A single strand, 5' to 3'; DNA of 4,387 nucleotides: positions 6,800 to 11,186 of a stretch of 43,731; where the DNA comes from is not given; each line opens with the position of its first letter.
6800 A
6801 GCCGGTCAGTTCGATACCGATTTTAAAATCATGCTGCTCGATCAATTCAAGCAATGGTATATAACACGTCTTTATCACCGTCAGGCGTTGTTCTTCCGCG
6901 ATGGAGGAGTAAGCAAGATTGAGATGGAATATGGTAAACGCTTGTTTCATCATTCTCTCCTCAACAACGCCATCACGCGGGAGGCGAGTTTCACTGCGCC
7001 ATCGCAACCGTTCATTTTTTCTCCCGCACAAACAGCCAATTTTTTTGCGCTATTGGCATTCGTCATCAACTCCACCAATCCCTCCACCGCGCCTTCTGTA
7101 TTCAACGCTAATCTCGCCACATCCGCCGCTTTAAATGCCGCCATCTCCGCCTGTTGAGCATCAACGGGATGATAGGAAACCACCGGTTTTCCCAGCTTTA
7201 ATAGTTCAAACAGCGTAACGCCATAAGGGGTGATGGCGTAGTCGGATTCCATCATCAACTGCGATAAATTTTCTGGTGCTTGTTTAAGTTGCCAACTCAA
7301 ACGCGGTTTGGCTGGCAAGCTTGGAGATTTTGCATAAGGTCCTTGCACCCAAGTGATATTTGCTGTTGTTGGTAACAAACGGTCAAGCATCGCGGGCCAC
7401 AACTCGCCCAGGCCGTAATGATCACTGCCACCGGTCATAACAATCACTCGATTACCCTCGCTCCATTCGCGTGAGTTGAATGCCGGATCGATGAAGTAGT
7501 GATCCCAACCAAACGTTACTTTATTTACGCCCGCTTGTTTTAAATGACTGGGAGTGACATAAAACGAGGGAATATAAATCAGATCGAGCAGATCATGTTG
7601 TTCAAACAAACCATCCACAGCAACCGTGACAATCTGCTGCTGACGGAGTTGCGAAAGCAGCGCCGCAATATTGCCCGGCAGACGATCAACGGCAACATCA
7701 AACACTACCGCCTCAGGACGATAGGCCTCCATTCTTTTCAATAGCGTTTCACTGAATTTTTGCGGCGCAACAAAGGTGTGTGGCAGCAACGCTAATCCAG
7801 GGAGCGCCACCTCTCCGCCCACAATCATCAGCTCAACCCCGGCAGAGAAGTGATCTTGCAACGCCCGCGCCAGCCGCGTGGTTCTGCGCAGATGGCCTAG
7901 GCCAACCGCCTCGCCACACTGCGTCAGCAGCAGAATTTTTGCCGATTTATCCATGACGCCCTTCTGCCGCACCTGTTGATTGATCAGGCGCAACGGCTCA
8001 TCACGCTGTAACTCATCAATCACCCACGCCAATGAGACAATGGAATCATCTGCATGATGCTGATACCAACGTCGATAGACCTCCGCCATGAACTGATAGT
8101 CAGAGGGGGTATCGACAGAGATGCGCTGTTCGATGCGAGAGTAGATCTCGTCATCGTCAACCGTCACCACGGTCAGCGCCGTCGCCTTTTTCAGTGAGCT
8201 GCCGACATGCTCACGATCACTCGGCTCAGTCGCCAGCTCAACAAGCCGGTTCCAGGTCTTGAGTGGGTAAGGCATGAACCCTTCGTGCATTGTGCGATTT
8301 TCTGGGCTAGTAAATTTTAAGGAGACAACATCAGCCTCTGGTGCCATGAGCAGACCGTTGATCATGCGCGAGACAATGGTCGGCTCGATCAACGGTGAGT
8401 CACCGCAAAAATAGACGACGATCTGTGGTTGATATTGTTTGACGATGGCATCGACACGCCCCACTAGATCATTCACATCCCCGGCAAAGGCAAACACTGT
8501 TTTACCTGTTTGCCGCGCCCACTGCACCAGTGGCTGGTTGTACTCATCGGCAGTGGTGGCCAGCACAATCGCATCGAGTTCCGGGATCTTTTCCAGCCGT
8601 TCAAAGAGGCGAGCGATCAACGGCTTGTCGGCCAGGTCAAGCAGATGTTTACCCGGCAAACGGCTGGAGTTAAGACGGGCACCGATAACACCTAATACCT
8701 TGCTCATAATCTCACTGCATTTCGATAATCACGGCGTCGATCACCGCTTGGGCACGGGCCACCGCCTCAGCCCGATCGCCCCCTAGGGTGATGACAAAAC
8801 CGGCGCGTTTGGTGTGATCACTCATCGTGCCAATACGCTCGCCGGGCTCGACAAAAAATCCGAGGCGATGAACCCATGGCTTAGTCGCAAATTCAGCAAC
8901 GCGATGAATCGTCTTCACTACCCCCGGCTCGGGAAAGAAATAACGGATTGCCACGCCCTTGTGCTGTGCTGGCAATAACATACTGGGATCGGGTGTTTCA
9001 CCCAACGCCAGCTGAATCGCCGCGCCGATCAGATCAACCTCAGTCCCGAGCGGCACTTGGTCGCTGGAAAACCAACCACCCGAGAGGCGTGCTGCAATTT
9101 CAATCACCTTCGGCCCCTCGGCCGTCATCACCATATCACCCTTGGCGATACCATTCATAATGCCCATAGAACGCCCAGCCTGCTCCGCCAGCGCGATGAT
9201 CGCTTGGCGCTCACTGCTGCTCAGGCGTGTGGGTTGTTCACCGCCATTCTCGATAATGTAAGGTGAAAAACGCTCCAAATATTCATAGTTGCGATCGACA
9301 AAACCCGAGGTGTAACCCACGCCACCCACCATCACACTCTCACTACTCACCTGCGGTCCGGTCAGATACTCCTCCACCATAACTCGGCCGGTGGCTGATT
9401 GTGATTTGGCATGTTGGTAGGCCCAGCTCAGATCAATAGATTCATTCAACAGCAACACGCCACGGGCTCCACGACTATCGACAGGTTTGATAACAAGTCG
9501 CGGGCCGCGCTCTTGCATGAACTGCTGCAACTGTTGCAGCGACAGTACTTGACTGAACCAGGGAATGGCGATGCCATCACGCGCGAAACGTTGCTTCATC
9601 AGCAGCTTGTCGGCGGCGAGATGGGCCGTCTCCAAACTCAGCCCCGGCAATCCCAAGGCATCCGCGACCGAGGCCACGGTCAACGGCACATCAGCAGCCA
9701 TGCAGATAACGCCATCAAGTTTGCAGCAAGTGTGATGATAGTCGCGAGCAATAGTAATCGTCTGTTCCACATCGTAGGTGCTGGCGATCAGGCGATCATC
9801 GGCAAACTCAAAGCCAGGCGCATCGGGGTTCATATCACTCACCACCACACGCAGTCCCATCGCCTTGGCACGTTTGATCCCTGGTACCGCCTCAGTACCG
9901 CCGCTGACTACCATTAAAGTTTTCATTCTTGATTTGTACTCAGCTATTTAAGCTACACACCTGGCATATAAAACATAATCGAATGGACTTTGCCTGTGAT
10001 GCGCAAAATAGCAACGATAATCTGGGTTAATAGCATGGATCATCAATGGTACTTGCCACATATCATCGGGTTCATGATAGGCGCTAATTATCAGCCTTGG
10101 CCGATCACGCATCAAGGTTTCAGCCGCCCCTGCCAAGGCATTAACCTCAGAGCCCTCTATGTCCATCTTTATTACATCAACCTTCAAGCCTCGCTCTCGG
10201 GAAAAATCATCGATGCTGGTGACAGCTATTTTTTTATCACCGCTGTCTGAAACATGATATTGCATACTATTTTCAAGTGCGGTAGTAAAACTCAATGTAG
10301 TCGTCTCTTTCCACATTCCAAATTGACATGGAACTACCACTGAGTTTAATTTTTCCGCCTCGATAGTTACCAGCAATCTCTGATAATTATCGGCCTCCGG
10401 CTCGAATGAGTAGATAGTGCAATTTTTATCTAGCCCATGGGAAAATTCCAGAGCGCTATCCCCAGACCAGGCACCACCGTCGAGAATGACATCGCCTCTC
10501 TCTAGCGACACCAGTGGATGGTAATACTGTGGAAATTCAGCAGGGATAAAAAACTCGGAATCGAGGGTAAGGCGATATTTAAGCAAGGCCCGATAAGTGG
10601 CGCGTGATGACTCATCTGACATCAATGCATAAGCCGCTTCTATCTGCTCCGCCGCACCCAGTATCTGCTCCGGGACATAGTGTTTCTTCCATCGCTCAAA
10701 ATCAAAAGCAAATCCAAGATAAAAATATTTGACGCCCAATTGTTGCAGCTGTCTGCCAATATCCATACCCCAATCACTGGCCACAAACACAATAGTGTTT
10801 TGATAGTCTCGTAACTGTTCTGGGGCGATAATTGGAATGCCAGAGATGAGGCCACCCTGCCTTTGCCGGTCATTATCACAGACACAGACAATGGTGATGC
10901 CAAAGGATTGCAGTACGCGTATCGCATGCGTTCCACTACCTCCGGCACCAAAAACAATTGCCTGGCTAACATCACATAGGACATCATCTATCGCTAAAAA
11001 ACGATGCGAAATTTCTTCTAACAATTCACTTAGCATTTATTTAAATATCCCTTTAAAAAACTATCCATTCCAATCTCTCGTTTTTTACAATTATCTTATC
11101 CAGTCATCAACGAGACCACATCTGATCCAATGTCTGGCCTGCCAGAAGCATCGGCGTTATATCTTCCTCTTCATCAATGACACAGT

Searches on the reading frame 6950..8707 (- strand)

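Call 3: search_protein_families(library=pfam, proteins=[window:6950-8707:-])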
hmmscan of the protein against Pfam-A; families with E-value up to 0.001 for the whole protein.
window:6950-8707:- (585 aa): 2 families
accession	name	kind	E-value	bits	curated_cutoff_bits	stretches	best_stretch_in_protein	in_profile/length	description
PF02348.25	CTP_transf_3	-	2e-22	80.5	22.6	1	6-130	2-125/217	Cytidylyltransferase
PF12804.13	NTP_transf_3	-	6e-06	27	27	1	19-129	15-120/160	MobA-like NTP transferase domain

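Call 4: search_protein_families(library=ncbifam, proteins=[window:6950-8707:-])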
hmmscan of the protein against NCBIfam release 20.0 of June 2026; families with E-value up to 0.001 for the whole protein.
window:6950-8707:- (585 aa): 8 families
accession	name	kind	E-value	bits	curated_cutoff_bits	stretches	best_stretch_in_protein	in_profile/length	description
NF009905.0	PRK13368.1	subfamily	1.2e-20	73.9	255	1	3-131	2-126/243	3-deoxy-manno-octulosonate cytidylyltransferase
NF003950.0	PRK05450.1-3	subfamily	2.8e-19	69.4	234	1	3-136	2-134/248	3-deoxy-manno-octulosonate cytidylyltransferase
NF003952.0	PRK05450.1-5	subfamily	5.3e-18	65.1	193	1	3-133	2-130/250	3-deoxy-manno-octulosonate cytidylyltransferase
TIGR03590.1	PseG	equivalog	1.1e-12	48.2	153.55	1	257-521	2-276/280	UDP-2,4-diacetamido-2,4,6-trideoxy-beta-L-altropyranose hydrolase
NF003948.0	PRK05450.1-1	equivalog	1e-11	44.6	281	1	3-132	5-132/248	3-deoxy-manno-octulosonate cytidylyltransferase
TIGR00466.1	kdsB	equivalog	4.6e-10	39.3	155.2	1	7-119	6-116/241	3-deoxy-manno-octulosonate cytidylyltransferase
TIGR02665.1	molyb_mobA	equivalog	0.00016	21.8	151.85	1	13-124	10-118/186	molybdenum cofactor guanylyltransferase MobA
NF001457.0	PRK00317.1-3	equivalog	0.00019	21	164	0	20-127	19-121/200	molybdenum cofactor guanylyltransferase MobA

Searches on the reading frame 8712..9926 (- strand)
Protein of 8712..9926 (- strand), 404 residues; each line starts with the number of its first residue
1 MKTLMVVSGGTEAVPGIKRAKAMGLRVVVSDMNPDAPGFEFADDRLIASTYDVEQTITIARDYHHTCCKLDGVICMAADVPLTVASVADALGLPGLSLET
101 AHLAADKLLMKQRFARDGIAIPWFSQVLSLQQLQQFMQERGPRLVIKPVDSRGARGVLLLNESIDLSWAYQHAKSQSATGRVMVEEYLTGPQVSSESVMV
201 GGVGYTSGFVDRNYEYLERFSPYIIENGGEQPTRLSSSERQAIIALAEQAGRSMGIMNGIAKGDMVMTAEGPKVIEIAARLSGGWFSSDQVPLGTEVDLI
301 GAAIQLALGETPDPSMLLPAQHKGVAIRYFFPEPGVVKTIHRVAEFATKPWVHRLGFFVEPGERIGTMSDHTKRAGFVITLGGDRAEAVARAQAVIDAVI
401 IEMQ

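Call 3: search_protein_families(library=pfam, proteins=[window:8712-9926:-])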
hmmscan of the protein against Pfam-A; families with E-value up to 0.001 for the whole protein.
window:8712-9926:- (404 aa): 6 families
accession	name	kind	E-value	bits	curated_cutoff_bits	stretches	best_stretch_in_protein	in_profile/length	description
PF18603.7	LAL_C2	-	2.2e-16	60.3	29.4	1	328-403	1-77/78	L-amino acid ligase C-terminal domain 2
PF02655.19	ATP-grasp_3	-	2.2e-10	41.3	23.2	1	104-283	1-159/160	ATP-grasp domain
PF01071.24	GARS_A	-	3.9e-07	30.5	27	1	105-199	1-100/194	Phosphoribosylglycinamide synthetase, ATP-grasp (A) domain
PF14397.11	ATPgrasp_ST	-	3.1e-06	27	31.4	1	101-176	16-95/278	Sugar-transfer associated ATP-grasp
PF18130.6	ATPgrasp_N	-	1.9e-05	25.5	27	1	19-95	3-81/81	ATP-grasp N-terminal domain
PF02786.22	CPSase_L_D2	-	0.00072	19.6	19.8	0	127-311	24-207/211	Carbamoyl-phosphate synthase L chain, ATP binding domain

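Call 4: search_protein_families(library=ncbifam, proteins=[window:8712-9926:-])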
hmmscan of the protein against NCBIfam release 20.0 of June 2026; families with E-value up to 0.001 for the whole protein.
window:8712-9926:- (404 aa): 20 families
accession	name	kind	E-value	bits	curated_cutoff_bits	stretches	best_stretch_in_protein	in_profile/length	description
NF002563.0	PRK02186.1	subfamily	1.2e-28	99.9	625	1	69-402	67-395/890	argininosuccinate lyase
NF005543.0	PRK07206.1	subfamily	2.1e-15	56.3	302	1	101-386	103-395/416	hypothetical protein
NF053643.1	Ddl_archaea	equivalog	2.9e-10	39.7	500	1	20-288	18-279/367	putative pseudomurein biosynthesis ATP-grasp protein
NF010623.0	PRK14016.1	subfamily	1.3e-09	36.8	877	1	102-190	210-297/871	cyanophycin synthetase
NF041595.1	dap_A_syn_DdaF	equivalog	1.4e-09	37.2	840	1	102-284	111-295/424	dapdiamide A synthase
NF002378.0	PRK01372.1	subfamily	1.5e-09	37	243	1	98-277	92-267/305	D-alanine--D-alanine ligase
TIGR00877.1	purD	equivalog_domain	1.6e-09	37.1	288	1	86-199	82-202/425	phosphoribosylamine--glycine ligase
TIGR02068.2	cya_phycin_syn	equivalog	2.5e-09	35.7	850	1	102-191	209-297/862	cyanophycin synthetase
NF004680.0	PRK06019.1-6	equivalog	4.2e-07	29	327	1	6-186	22-195/405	5-(carboxyamino)imidazole ribonucleotide synthase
NF006766.0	PRK09288.1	equivalog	7e-07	28.3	339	1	20-188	31-198/396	formate-dependent phosphoribosylglycinamide formyltransferase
NF004679.0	PRK06019.1-5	equivalog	1.5e-06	27.3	326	1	2-188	3-180/376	5-(carboxyamino)imidazole ribonucleotide synthase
TIGR03909.1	pyrrolys_PylC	equivalog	3e-06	26.2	248.3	1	19-281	17-253/374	3-methylornithine--L-lysine ligase PylC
TIGR03103.1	trio_acet_GNAT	equivalog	5.7e-06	25.2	569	1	103-191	294-380/547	N-acetylglutaminylglutamine synthetase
TIGR01142.1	purT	equivalog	7.2e-06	25.1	502.15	1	20-188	18-185/380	phosphoribosylglycinamide formyltransferase 2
NF053745.1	AAntcapLigBacD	equivalog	8.7e-06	24.4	850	1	83-175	113-205/471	alanine--anticapsin ligase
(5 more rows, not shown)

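Call 62: search_solved_structures(query=window:8712-9926:-, max_evalue=0.001)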
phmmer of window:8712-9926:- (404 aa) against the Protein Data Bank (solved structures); distinct sequences matched with E-value up to 0.001: 13.
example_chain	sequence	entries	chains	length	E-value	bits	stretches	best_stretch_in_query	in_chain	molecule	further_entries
3vot_A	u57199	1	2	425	1.7e-13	53.6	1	18-384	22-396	L-amino acid ligase, BL00235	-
4dim_A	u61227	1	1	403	2e-07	33.6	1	2-311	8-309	Phosphoribosylglycinamide synthetase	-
2c00_A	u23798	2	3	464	1.2e-05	27.7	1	95-402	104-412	BIOTIN CARBOXYLASE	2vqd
3wnz_A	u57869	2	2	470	1.3e-05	27.6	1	84-292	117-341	Alanine-anticapsin ligase BacD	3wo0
3vmm_A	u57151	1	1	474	1.4e-05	27.5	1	84-292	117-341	Alanine-anticapsin ligase BacD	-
30vh_A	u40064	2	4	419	1.9e-05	27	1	86-309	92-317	L-amino acid ligase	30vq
2yrw_A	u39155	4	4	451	2.3e-05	26.7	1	34-283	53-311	Phosphoribosylglycinamide synthetase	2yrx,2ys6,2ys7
3wo1_A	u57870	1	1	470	3.7e-05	26.1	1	84-284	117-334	Alanine-anticapsin ligase BacD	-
2ip4_A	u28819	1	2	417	9.8e-05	24.7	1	77-397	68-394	Phosphoribosylamine--glycine ligase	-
3ouu_A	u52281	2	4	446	0.00012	24.4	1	2-214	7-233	Biotin carboxylase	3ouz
8evy_B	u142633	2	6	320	0.00018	23.8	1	92-273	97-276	D-alanine--D-alanine ligase B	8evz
3ax6_A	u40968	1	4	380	0.00019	23.7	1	1-167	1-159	Phosphoribosylaminoimidazole carboxylase, ATPase subunit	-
2yw2_A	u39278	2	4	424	0.00029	23.2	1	90-282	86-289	Phosphoribosylamine--glycine ligase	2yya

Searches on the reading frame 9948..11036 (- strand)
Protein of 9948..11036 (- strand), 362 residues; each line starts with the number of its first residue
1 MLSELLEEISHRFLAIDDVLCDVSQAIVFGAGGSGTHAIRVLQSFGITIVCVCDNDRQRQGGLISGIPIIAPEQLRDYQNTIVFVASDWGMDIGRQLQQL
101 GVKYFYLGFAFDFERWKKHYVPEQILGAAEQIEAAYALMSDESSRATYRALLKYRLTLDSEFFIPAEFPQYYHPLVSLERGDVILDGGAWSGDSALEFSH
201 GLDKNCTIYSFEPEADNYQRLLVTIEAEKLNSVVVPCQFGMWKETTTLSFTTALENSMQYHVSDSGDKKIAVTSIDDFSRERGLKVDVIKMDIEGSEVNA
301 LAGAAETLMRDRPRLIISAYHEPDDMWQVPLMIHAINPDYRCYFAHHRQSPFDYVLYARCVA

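Call 3: search_protein_families(library=pfam, proteins=[window:9948-11036:-])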
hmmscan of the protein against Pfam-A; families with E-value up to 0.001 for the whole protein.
window:9948-11036:- (362 aa): 1 family
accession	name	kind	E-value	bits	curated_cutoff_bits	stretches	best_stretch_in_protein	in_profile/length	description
PF05050.19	Methyltransf_21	-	6.3e-17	62.7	22.7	1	186-327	1-156/173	Methyltransferase FkbM domain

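Call 4: search_protein_families(library=ncbifam, proteins=[window:9948-11036:-])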
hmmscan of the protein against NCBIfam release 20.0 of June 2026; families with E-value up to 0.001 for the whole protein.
window:9948-11036:- (362 aa): 3 families
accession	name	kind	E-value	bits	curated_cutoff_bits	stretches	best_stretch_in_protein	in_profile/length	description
TIGR01444.1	fkbM_fam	subfamily_domain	1.2e-20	74.4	37.7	1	183-317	1-140/143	FkbM family methyltransferase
TIGR03570.1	NeuD_NnaD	subfamily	5e-06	26.2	160.8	1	26-86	2-65/202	NeuD/PglB/VioB family sugar acetyltransferase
NF003994.0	PRK05472.2-3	equivalog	0.00034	20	130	0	23-80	86-145/217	redox-sensing transcriptional repressor Rex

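Call 43: search_protein_families(library=pfam, proteins=[window:9948-11036:-], max_evalue=5)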
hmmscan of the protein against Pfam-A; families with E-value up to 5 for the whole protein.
window:9948-11036:- (362 aa): 6 families
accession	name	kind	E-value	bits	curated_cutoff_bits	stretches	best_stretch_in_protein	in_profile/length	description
PF05050.19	Methyltransf_21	-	6.3e-17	62.7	22.7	1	186-327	1-156/173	Methyltransferase FkbM domain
PF08484.17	Methyltransf_14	-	0.015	15.6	23.5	1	28-85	73-132/160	C-methyltransferase C-terminal domain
PF17836.7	PglD_N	-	0.024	15.6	23.4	1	27-78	3-54/78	PglD N-terminal domain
PF00899.27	ThiF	-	0.041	13.5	28.1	1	24-57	21-54/238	ThiF family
PF00391.29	PEP-utilizers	-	0.096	12.7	23.1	1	22-58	21-57/72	PEP-utilising enzyme, mobile domain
PF01262.27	AlaDh_PNT_C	-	0.15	11.9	23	1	24-59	29-63/214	Alanine dehydrogenase/PNT, C-terminal domain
